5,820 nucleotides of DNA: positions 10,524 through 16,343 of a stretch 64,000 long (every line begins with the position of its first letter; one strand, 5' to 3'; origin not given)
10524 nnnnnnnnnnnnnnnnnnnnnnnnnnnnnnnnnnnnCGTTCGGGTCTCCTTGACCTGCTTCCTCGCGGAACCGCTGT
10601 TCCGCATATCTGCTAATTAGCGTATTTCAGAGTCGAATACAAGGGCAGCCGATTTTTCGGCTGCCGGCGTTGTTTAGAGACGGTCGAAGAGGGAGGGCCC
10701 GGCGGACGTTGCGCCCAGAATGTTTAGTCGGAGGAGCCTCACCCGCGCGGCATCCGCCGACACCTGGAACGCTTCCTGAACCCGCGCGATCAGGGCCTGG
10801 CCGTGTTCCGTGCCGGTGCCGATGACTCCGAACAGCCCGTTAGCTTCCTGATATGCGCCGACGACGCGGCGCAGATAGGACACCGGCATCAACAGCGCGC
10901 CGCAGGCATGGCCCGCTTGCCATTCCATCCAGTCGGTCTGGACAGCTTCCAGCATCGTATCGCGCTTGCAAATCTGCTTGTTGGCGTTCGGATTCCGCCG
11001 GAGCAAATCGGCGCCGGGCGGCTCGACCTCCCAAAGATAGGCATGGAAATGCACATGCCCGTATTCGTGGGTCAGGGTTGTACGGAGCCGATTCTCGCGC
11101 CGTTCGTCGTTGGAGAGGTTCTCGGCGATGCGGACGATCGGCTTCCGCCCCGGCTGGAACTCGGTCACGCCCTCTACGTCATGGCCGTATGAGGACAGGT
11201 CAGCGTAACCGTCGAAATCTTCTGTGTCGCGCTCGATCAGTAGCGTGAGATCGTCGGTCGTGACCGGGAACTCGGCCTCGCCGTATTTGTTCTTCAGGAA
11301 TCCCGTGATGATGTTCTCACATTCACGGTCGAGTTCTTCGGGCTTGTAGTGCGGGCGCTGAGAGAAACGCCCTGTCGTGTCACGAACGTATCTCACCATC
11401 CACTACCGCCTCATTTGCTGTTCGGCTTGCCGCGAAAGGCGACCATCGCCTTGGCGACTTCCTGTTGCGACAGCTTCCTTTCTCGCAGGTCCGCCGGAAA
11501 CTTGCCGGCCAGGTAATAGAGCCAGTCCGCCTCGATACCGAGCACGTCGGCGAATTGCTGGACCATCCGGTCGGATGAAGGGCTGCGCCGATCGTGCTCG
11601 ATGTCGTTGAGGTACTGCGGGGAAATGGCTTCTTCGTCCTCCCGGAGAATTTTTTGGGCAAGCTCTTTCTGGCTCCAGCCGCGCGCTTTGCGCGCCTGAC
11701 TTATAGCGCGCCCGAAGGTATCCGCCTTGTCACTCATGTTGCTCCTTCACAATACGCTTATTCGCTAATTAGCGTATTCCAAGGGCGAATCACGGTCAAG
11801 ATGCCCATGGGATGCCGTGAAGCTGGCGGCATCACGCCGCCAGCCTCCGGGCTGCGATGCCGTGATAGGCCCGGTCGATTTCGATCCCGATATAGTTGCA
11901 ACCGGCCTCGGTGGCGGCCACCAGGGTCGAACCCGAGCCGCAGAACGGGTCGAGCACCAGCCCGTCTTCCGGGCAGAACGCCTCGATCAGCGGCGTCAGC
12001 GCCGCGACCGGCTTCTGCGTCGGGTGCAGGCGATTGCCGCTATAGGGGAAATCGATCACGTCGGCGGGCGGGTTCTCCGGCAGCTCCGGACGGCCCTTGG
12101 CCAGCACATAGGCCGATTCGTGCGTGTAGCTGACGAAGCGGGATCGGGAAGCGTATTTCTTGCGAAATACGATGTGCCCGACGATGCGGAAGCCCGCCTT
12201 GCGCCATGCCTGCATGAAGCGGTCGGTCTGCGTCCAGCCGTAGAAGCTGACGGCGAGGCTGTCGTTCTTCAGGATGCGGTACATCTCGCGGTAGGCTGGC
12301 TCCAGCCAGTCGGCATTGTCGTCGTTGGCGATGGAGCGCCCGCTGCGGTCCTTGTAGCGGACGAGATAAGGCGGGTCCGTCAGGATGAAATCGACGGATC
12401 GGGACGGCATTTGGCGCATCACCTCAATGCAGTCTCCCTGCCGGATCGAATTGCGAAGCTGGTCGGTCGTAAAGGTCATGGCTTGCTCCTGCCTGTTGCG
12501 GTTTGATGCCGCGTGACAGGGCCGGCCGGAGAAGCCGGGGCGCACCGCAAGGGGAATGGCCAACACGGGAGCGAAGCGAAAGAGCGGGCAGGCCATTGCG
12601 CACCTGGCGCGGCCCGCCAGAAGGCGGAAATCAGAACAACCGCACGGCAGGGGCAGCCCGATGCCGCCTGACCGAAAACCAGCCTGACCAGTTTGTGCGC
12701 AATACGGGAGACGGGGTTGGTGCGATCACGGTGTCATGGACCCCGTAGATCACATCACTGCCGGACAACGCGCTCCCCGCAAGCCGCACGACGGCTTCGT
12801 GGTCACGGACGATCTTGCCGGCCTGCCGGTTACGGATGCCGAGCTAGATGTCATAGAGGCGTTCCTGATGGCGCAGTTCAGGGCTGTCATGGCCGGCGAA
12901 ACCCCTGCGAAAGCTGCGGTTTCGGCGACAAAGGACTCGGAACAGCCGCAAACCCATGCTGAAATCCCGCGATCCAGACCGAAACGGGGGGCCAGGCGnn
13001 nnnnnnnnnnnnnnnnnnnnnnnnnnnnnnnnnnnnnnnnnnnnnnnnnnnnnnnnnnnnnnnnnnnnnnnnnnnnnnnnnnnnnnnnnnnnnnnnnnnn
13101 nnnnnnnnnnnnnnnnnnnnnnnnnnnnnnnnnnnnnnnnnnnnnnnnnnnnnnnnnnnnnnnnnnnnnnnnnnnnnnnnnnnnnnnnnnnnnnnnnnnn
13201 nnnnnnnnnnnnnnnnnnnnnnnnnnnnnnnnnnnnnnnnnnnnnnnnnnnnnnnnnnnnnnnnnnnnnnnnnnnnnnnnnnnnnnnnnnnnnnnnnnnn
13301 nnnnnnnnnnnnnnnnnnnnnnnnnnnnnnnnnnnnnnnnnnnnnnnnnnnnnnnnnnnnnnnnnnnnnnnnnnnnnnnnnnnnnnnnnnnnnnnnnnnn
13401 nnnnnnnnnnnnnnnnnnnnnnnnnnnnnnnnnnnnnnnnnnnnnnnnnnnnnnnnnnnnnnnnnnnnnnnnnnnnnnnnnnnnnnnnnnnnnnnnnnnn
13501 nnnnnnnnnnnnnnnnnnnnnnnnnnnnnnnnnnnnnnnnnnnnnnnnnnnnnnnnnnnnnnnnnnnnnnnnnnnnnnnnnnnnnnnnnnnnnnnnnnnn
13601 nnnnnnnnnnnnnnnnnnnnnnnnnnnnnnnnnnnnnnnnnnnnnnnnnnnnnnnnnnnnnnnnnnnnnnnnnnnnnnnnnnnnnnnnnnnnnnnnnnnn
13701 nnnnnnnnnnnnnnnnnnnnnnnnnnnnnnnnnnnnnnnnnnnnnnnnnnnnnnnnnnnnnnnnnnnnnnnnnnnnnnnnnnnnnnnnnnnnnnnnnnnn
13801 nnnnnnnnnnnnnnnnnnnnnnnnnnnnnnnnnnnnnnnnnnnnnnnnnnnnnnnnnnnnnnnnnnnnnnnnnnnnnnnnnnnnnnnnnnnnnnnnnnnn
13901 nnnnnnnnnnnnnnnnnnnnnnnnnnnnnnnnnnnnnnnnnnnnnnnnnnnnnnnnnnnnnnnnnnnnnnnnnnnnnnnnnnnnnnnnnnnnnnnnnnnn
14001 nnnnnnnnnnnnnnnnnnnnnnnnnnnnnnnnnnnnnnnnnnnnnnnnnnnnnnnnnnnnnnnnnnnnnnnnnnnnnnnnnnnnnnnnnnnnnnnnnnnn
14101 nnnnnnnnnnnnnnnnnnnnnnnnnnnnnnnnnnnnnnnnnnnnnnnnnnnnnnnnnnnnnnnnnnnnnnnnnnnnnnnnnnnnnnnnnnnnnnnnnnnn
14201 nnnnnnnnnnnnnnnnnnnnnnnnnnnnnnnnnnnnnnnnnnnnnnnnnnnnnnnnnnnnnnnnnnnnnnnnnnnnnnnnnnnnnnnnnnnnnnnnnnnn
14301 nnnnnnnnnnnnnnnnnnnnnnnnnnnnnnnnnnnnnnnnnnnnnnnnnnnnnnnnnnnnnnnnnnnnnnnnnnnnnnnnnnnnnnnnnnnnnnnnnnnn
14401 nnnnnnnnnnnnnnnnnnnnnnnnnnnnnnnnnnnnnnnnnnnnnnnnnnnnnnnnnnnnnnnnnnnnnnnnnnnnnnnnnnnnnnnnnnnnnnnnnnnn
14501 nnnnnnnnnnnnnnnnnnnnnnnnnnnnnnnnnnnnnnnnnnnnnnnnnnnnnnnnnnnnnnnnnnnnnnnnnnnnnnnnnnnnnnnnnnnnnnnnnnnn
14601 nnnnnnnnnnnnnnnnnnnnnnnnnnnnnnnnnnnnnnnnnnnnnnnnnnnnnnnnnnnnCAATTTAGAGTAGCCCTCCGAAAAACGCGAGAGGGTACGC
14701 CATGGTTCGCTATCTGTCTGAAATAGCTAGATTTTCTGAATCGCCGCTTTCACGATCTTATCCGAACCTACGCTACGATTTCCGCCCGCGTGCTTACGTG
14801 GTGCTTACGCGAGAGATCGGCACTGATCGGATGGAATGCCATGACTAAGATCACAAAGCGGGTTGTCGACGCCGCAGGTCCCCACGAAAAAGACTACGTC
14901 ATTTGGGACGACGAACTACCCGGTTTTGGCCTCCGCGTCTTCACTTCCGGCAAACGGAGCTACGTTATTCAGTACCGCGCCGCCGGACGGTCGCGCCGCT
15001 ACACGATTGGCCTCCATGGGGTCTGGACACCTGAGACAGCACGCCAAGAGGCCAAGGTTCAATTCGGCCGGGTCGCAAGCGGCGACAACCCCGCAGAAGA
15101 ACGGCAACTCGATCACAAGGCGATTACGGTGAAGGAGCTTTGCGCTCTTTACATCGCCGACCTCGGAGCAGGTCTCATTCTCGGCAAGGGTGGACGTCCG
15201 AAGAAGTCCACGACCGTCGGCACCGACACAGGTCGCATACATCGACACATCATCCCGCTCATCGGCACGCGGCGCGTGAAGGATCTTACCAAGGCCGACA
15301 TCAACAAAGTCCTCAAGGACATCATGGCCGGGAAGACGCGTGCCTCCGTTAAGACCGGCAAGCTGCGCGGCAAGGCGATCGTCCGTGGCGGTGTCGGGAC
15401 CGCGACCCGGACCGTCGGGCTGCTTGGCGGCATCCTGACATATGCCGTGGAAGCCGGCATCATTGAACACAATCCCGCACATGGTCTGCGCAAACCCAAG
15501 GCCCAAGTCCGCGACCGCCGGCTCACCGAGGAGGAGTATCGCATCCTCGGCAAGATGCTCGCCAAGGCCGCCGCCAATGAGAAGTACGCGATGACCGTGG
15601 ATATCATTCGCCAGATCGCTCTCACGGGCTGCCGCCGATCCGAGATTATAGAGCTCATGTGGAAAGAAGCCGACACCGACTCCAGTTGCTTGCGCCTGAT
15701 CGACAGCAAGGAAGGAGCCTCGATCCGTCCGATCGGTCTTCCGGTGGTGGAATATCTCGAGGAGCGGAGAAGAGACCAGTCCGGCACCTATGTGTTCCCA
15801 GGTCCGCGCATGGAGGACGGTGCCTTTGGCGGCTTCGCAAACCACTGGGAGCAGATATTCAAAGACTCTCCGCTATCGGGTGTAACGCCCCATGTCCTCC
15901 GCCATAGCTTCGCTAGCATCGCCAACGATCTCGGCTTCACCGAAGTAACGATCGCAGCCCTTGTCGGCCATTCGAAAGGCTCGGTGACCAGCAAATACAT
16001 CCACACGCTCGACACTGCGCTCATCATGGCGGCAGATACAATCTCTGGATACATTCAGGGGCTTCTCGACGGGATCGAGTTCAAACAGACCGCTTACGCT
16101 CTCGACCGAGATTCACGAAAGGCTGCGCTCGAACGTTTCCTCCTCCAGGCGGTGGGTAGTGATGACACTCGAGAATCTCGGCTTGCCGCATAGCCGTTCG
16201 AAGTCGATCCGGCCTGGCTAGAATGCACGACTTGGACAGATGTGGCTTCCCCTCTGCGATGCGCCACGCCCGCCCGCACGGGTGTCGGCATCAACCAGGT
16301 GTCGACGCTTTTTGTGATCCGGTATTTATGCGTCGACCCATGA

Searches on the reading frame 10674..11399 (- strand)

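Call 65: search_protein_families(library=pfam, proteins=[window:10674-11399:-], max_evalue=0.001)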
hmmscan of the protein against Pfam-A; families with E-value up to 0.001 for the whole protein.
window:10674-11399:- (241 aa): 1 family
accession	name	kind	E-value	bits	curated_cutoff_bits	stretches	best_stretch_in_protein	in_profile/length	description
PF06114.19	Peptidase_M78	-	0.00022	21.4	22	1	85-222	27-122/123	IrrE N-terminal-like domain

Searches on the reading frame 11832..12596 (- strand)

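Call 65: search_protein_families(library=pfam, proteins=[window:11832-12596:-], max_evalue=0.001)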
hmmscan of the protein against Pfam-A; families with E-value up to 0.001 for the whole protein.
window:11832-12596:- (254 aa): 2 families
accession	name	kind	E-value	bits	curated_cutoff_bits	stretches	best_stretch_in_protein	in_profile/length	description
PF01555.25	N6_N4_Mtase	-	6.3e-36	124.8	26.7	2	187-249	158-220/221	DNA methylase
PF01170.24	UPF0020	-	2.6e-06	27.7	22.3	0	211-236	29-54/197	RMKL-like, methyltransferase domain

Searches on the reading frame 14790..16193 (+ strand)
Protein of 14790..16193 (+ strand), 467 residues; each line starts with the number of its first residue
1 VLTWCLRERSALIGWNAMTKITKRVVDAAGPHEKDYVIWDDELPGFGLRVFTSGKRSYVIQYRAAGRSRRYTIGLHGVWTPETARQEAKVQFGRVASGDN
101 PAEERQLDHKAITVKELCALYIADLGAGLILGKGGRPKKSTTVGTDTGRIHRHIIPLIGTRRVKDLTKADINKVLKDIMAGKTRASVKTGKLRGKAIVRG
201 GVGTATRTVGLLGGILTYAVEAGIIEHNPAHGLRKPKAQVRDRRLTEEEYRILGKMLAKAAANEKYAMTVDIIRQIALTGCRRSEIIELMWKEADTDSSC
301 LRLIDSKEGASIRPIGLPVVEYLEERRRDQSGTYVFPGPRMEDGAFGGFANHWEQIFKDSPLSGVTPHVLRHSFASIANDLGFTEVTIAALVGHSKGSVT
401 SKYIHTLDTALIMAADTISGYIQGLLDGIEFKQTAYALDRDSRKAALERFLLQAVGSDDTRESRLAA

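Call 65: search_protein_families(library=pfam, proteins=[window:14790-16193:+], max_evalue=0.001)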
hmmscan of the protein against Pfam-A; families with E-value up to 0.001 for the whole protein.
window:14790-16193:+ (467 aa): 4 families
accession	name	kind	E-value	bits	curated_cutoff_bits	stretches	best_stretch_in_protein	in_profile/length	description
PF00589.27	Phage_integrase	-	5.9e-17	62.4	27.1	1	244-407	2-169/172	Phage integrase family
PF13356.12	Arm-DNA-bind_3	-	2.5e-14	53.6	27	1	21-106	1-81/83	Arm DNA-binding domain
PF22022.2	Phage_int_M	-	1.3e-08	35.4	27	1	149-235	27-95/96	Phage integrase central domain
PF14659.12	Phage_int_SAM_3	-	0.00031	21.3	22.6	0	139-178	18-57/58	Phage integrase, N-terminal SAM-like domain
